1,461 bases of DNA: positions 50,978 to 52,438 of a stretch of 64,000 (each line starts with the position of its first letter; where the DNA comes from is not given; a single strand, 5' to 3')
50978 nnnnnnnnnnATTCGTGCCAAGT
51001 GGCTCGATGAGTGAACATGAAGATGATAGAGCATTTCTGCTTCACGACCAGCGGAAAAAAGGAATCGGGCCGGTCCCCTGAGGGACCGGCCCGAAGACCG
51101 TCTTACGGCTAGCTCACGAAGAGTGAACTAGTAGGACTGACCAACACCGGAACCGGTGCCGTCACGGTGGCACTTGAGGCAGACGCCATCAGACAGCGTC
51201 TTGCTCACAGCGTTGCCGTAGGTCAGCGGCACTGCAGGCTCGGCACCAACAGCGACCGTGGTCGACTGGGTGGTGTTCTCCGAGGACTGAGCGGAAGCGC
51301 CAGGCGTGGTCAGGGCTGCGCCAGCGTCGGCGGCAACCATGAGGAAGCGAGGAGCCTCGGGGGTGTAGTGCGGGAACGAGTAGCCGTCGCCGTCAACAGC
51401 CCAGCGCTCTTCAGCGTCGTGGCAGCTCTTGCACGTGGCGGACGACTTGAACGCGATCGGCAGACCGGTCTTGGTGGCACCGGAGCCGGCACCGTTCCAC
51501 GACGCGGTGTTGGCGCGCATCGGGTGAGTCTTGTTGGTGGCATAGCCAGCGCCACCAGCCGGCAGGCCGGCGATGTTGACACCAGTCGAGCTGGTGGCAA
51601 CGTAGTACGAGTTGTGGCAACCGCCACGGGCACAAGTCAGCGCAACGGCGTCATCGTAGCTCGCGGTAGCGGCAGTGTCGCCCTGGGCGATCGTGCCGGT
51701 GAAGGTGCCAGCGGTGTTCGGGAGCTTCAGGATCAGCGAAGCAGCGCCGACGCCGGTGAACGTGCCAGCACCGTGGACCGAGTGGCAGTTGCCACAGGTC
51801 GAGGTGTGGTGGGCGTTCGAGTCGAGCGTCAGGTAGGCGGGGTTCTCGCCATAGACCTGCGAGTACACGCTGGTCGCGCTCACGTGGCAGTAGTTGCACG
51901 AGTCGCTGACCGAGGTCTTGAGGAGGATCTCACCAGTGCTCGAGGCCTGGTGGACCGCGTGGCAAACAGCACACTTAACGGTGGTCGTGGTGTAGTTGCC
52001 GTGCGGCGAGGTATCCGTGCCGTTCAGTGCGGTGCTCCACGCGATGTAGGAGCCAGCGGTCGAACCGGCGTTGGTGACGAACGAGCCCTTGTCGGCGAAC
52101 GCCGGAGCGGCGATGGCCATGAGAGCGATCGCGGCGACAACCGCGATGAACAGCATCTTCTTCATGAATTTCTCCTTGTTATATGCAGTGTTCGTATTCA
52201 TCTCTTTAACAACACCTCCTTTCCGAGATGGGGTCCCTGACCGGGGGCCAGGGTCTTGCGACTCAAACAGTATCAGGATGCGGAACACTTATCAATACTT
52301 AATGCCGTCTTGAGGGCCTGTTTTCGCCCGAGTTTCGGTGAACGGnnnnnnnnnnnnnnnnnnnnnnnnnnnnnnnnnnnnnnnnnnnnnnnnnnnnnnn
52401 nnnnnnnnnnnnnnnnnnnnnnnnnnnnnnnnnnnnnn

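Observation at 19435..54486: Integrated model: a glycosylated cytochrome nanowire system in a monoderm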

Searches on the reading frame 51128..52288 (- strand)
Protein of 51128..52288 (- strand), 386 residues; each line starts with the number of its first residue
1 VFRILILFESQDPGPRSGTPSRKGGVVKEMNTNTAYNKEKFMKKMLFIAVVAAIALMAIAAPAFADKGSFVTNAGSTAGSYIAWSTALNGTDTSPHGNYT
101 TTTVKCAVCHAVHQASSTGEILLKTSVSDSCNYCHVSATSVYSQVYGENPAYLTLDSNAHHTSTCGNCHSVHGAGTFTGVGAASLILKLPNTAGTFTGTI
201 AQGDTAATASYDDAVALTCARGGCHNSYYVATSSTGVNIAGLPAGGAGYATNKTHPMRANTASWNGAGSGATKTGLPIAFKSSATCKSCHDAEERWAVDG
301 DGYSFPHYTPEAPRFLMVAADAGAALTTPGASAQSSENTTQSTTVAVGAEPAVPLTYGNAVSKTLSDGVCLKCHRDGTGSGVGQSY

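Call 6: search_protein_families(library=pfam, proteins=[window:51128-52288:-])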
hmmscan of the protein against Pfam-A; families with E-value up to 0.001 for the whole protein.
window:51128-52288:- (386 aa): 3 families
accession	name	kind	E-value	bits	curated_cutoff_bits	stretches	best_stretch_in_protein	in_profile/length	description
PF14522.11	Cytochrome_C7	-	1.3e-06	28.6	24.8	0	96-170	5-67/67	Cytochrome c7 and related cytochrome c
PF14537.11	Cytochrom_c3_2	-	5.4e-06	27.2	25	0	126-174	24-69/79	Cytochrome c3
PF09699.15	Paired_CXXCH_1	-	0.00031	20.8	20.6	0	105-137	8-38/41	Doubled CXXCH motif (Paired_CXXCH_1)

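Call 11: search_solved_structures(query=window:51128-52288:-, max_evalue=10, show_alignments=2)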
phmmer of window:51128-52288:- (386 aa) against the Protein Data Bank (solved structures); distinct sequences matched with E-value up to 10: 7.
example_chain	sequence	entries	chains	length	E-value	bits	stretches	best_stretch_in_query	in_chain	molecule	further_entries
4n01_A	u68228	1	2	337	0.15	14.3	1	43-131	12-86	Periplasmic binding protein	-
6i5b_A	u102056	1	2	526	0.24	13.6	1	98-139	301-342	Uncharacterized protein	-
8b51_A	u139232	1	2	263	0.5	12.6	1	214-288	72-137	RNA-directed RNA polymerase NS5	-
8b52_A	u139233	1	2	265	0.51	12.6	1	214-288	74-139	Genome polyprotein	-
3u99_A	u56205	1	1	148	0.53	12.5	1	155-193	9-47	Diheme cytochrome c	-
3bxu_A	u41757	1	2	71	0.69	12.2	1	86-136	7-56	Cytochrome c3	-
3g5j_A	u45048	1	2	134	2.1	10.6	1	209-249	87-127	Putative ATP/GTP binding protein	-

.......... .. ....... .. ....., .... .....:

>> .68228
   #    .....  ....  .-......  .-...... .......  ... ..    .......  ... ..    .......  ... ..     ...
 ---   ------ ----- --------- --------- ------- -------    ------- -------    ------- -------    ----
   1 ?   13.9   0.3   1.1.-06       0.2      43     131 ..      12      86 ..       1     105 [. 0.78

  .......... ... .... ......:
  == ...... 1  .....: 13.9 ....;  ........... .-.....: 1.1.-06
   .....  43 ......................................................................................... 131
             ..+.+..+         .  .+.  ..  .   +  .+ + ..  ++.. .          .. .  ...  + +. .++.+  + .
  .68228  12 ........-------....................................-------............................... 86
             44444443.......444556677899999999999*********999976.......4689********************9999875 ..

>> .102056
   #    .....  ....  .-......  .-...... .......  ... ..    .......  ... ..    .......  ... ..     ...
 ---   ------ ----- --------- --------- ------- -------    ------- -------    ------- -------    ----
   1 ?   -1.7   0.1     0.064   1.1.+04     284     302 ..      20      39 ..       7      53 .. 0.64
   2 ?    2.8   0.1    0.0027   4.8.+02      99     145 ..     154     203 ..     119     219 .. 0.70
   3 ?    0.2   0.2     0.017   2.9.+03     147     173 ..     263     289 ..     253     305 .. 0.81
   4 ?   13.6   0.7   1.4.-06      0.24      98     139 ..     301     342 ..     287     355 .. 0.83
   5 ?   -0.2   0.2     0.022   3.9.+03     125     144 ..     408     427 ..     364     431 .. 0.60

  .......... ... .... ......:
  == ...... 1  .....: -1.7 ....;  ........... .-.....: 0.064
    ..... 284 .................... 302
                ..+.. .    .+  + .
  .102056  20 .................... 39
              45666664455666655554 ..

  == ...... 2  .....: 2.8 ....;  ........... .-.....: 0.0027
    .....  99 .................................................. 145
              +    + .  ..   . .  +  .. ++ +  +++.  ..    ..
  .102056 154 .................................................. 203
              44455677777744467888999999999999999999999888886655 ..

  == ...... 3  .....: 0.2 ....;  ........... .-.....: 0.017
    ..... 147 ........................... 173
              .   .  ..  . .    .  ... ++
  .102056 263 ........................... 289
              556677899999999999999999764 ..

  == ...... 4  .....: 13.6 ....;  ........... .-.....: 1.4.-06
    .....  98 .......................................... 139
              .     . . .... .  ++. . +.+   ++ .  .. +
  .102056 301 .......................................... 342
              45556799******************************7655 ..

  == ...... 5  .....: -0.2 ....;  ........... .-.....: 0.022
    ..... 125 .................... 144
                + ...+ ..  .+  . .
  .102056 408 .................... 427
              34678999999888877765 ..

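Call 12: find_homologous_proteins(query=window:51128-52165:-)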
Query window:51128-52165:- (345 aa): 174 proteins with E <= 0.001 among 8000 candidates; the best 120 are listed.
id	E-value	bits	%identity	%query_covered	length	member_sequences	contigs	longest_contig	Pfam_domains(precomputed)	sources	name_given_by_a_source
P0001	1.6e-222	756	100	100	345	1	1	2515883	PF14537.12,PF14522.12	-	-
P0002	2.2e-132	459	67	100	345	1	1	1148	PF14537.12,PF22113.2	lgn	-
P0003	4.2e-132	458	65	100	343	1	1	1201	-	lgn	-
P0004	2.8e-35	140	38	100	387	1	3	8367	PF09699.16,PF14522.12,PF22113.2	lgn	-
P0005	1.5e-33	134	34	100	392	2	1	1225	PF14537.12,PF14522.12,PF22113.2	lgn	-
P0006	1.9e-33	134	35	90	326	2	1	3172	PF09699.16,PF14537.12,PF22113.2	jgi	jgi:hypothetical protein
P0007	9.3e-33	132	33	100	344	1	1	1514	PF09699.16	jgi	jgi:predicted CXXCH cytochrome family protein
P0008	1.3e-32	131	34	100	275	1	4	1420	PF09699.16,PF14522.12,PF22113.2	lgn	-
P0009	2.9e-31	127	34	100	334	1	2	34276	PF09699.16,PF22113.2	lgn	-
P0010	2.8e-30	124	33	100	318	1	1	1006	PF09699.16,PF14537.12,PF22113.2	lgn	-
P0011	6.0e-30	123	35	89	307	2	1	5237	PF09699.16,PF14537.12,PF14522.12,PF22113.2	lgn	-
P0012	2.7e-29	121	34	97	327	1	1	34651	PF09699.16,PF14537.12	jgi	-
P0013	1.1e-28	119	33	100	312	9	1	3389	PF09699.16,PF14537.12,PF14522.12,PF22113.2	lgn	-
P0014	3.0e-28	117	38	89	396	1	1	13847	PF09699.16,PF14522.12,PF22113.2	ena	-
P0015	3.8e-28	117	34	100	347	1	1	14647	-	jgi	-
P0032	2.0e-24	105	36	100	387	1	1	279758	PF09699.16,PF14537.12,PF14522.12,PF22113.2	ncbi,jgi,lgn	-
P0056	9.2e-19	86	34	100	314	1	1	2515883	PF09699.16,PF14537.12,PF22113.2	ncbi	-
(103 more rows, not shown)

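Call 13: find_encoding_contigs(protein=P0056, flank=10000, max_places=3)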
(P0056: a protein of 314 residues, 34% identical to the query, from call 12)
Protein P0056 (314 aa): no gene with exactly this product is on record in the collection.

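Call 14: find_encoding_contigs(protein=P0032, flank=10000, max_places=3)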
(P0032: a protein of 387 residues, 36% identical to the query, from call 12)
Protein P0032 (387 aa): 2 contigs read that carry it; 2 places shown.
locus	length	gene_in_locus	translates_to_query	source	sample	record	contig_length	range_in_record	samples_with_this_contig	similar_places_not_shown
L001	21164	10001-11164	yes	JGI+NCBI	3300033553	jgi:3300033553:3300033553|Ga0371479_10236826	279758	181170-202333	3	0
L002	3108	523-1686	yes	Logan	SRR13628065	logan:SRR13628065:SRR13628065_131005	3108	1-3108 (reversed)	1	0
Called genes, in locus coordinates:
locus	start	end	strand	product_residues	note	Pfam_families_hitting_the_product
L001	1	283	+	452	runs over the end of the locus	-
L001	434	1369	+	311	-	PF14522:Cytochrome_C7 (faint)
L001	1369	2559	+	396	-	PF14522:Cytochrome_C7 (faint), PF14537:Cytochrom_c3_2 (faint)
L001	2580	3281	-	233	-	-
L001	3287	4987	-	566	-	PF01564:Spermine_synth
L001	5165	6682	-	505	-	PF01564:Spermine_synth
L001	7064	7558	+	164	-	PF00694:Aconitase_C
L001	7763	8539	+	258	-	PF14559:TPR_19 (faint), PF13428:TPR_14 (faint)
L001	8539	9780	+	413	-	PF08450:SGL (faint), PF01436:NHL (faint)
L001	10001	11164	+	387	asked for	PF14537:Cytochrom_c3_2 (faint), PF22113:Mtrc-MtrF_II-IV_dom (faint), PF09699:Paired_CXXCH_1 (faint), PF14522:Cytochrome_C7 (faint)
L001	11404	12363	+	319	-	PF14522:Cytochrome_C7 (faint)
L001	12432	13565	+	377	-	PF14522:Cytochrome_C7 (faint), PF14537:Cytochrom_c3_2 (faint)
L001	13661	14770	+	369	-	PF00180:Iso_dh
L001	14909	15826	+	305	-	PF01063:Aminotran_4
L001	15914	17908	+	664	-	PF00912:Transgly, PF00905:Transpeptidase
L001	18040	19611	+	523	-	PF00682:HMGL-like, PF22617:HCS_D2, PF08502:LeuA_dimer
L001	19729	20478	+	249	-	PF10370:Rv2993c-like_N, PF01557:FAA_hydrolase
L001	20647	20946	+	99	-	PF01371:Trp_repressor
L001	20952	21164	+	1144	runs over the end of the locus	PF02811:PHP, PF07733:DNA_pol3_alpha, PF17657:DNA_pol3_finger, PF14579:HHH_6, PF01336:tRNA_anti-codon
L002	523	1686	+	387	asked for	PF14537:Cytochrom_c3_2 (faint), PF22113:Mtrc-MtrF_II-IV_dom (faint), PF09699:Paired_CXXCH_1 (faint), PF14522:Cytochrome_C7 (faint)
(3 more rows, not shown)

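Call 17: search_solved_structures(query=A1, max_evalue=10, show_alignments=2)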
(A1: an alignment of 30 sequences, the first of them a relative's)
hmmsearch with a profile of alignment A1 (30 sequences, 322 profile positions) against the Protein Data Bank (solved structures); distinct sequences matched with E-value up to 10: 54.
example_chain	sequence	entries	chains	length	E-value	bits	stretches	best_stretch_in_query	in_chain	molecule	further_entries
6ef8_A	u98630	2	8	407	2.5e-07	33.6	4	99-226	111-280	C-type cytochrome OmcS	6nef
6i5b_A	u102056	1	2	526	8.7e-06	28.6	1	58-154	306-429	Uncharacterized protein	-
6r2q_A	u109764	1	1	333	2.2e-05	27.2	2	57-136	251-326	Cystathionine beta-synthase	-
7o0u_C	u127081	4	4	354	6e-05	25.8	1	84-270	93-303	MULTIHEME_CYTC domain-containing protein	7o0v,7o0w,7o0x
1eys_C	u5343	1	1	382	0.00014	24.6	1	83-270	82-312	PHOTOSYNTHETIC REACTION CENTER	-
5yq7_C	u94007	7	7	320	0.00015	24.5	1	86-253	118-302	Cytochrome subunit of photosynthetic reaction center | MULTIHEME_CYTC DOMAIN-CONTAINING PROTEIN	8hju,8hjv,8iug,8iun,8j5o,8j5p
3wmm_C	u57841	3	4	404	0.00018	24.3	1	83-288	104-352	Photosynthetic reaction center C subunit | Photosynthetic reaction center cytochrome c subunit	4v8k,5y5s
7c52_C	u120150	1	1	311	0.00046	22.9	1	83-253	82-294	Photosynthetic reaction center cytochrome c subunit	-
5b5m_C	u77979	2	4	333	0.00079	22.1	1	83-253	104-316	Photosynthetic reaction center cytochrome c subunit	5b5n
6h5l_A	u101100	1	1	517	0.0013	21.4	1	58-216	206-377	Similar to hydroxylamine oxidoreductase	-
9h19_C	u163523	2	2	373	0.0014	21.3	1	84-269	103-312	Photosynthetic reaction center cytochrome c subunit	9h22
7c9r_C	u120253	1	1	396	0.0026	20.4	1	83-200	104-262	Photosynthetic reaction center cytochrome c subunit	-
8wdu_C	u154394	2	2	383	0.0026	20.4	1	83-129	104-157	Photosynthetic reaction center cytochrome c subunit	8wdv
1vrn_C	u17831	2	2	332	0.0034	20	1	83-128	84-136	Photosynthetic reaction center cytochrome c subunit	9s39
6et5_C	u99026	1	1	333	0.0034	20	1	83-128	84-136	Photosynthetic reaction center cytochrome c subunit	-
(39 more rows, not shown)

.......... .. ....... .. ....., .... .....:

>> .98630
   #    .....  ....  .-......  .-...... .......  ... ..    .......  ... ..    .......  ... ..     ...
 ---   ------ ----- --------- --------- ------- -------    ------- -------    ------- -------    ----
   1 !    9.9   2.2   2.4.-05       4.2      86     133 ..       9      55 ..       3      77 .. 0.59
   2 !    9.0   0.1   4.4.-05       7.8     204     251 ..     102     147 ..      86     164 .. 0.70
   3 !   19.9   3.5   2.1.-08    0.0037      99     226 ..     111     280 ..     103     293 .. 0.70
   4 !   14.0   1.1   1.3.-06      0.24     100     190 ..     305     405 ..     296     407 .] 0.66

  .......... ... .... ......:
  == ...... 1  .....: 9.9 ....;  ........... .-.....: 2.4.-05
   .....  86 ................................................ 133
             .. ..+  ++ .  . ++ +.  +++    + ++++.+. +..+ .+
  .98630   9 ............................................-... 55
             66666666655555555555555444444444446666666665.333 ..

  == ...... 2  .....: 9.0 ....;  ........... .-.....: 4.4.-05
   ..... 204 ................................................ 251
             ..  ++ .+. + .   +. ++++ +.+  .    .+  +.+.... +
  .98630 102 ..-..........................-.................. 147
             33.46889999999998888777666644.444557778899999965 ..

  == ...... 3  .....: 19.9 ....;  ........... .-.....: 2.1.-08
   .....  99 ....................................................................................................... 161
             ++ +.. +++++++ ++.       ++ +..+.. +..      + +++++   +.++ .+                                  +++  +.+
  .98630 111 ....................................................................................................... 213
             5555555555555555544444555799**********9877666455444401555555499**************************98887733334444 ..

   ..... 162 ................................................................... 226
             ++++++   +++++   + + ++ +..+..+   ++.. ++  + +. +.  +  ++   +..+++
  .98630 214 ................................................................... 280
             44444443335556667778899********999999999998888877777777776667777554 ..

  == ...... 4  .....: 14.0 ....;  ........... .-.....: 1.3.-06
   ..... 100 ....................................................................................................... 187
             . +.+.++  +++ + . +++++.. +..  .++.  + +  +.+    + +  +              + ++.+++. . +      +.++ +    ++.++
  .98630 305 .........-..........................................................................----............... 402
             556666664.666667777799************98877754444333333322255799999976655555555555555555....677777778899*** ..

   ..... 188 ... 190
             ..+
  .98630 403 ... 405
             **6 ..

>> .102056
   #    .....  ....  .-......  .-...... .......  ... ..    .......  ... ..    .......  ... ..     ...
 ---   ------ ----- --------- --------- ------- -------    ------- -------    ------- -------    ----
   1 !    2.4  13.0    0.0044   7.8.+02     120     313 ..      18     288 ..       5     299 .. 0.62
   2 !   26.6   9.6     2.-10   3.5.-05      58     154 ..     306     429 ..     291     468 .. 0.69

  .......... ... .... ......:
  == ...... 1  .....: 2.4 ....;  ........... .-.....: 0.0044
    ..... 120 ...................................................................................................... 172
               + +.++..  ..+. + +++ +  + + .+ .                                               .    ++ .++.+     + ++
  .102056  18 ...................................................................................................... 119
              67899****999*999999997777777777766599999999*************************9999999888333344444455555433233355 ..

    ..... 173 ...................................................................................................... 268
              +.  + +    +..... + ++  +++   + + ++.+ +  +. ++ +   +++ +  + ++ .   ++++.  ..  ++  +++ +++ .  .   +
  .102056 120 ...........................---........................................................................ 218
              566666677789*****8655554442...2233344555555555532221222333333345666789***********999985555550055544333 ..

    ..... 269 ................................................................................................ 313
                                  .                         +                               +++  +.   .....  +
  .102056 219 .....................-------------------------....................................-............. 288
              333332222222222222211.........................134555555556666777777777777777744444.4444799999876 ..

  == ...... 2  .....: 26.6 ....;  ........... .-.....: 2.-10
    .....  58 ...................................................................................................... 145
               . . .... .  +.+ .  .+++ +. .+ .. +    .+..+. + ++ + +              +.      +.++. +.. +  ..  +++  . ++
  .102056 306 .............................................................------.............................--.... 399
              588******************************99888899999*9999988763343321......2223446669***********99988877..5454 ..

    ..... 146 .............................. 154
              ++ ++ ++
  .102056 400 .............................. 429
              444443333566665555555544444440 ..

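Call 23: find_related_loci(query=A1, collection=genome_contigs, flank=10000)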
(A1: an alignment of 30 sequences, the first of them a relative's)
Query A1 (345 aa) in genome_contigs; peptide patterns used: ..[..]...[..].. (x = any residue, [..] = any of these).
88 stretches matched a pattern; 88 encode a relative of the query (tblastn E <= 1e-3); the best 80 are kept; 77 distinct loci.
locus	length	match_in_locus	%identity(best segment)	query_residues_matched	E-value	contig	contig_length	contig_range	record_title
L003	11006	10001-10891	36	2-339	2e-39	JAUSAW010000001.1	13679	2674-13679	MAG: Gammaproteobacteria bacterium isolate E6_metabat.bin.18 E6_k141_355904, whole genome shotgun sequence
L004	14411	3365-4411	33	1-345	2e-37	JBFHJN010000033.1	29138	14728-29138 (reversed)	MAG: Coriobacteriia bacterium isolate Mix_sand07.2021.05.G.64 k141_1184744_length_29138_cov_15.3573, whole genome shotgu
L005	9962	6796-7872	32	1-345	1e-36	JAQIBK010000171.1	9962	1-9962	MAG: Actinomycetota bacterium isolate GH1 k119_288229, whole genome shotgun sequence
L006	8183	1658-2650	32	1-345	2e-36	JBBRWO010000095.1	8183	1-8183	MAG: Coriobacteriia bacterium isolate La4_metabat2.012 La4_metabat2.012_K_2758682_L_8183_cov_17.3774, whole genome shotg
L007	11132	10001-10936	33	40-345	3e-36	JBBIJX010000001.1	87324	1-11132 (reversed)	MAG: Actinomycetota bacterium isolate BR1S70218_bin_172 NODE_59_length_87324_cov_2.75871, whole genome shotgun sequence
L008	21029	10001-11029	34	1-345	8e-36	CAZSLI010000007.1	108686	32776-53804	MAG TPA_asm: uncultured Eubacteriales bacterium isolate binchicken_co152_201 genome assembly, contig: NODE_204_length_10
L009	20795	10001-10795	35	53-345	2e-34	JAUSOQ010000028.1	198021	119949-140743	MAG: Coriobacteriia bacterium isolate E21_maxbin.048 E21_k141_340023, whole genome shotgun sequence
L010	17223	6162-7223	33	1-345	2e-34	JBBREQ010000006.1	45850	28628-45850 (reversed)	MAG: Coriobacteriia bacterium isolate Co_metawrap_2508 Cmw_2508_k141_13547704_length_45850_cov_10.0000, whole genome sho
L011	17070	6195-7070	32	2-345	3e-34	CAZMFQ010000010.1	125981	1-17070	MAG TPA_asm: uncultured Eubacteriales bacterium isolate binchicken_co269_74 genome assembly, contig: NODE_145_length_125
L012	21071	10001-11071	32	1-345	4e-34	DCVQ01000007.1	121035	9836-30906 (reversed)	MAG TPA_asm: Actinobacteria bacterium UBA2184 UBA2184_contig_1594, whole genome shotgun sequence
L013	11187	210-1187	31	1-345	3e-34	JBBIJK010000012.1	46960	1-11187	MAG: Actinomycetota bacterium isolate BR2F70218_bin_160 NODE_348_length_46960_cov_13.056796, whole genome shotgun sequen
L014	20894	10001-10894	33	2-345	1e-33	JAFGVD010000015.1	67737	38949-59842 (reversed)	MAG: Coriobacteriia bacterium isolate ZodW_Metabat.125 k87_4540057, whole genome shotgun sequence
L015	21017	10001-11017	30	2-345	3e-32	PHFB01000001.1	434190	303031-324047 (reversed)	MAG: Actinobacteria bacterium HGW-Actinobacteria-1 bjp_ig2102_scaffold_10, whole genome shotgun sequence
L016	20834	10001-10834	35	40-345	5e-32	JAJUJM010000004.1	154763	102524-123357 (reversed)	MAG: Actinomycetota bacterium isolate bin117 k141_914552_length_154763_cov_15.2289, whole genome shotgun sequence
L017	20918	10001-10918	31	2-342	2e-31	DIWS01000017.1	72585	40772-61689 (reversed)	MAG TPA_asm: Actinobacteria bacterium UBA6100 UBA6100_contig_9938, whole genome shotgun sequence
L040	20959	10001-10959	38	48-342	6e-27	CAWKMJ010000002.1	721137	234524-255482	MAG: uncultured Actinomycetes bacterium isolate MFD03804.bin.3.153 genome assembly, contig: contig_15182, whole genome s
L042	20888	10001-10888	31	2-335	1e-24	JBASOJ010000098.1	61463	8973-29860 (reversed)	MAG: Coriobacteriia bacterium isolate MFD12108_ilm_asm_bin10 k127_25628, whole genome shotgun sequence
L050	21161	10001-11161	36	1-345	6e-37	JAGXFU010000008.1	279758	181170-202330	MAG: Actinomycetes bacterium isolate LH_M22 k141_238057, whole genome shotgun sequence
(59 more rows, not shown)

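Call 25: predict_structure(alignment_id=A1)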
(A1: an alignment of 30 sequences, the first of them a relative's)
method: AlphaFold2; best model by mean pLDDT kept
length: 345 residues; sequences in the alignment: 30
mean_pLDDT: 41.7   pTM: 0.23
mean pLDDT of the five models: 41.7, 37.1, 37.0, 36.6, 35.9
residues with pLDDT >= 90: 10; 70-90: 8; 50-70: 15; < 50: 312
segments of 3 or more residues with pLDDT < 50: 22-86, 93-95, 100-107, 111-336, 338-345
pLDDT, mean of each block of 10 residues (from residue 1): 92 81 40 37 39 39 42 39 46 52 45 37 28 32 32 37 45 45 38 38 40 35 36 35 38 42 39 42 41 37 37 38 37 44 31
secondary structure, 60 per line:
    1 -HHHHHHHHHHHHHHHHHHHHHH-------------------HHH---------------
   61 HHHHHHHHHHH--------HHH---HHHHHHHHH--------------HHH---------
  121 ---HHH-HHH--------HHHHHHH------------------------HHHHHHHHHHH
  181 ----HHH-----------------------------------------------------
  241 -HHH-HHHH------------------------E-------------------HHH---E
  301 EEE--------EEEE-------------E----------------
elements in order: H2-23 H61-71 H86-94 H139-145 H170-180 H246-249 E300-303 E312-315
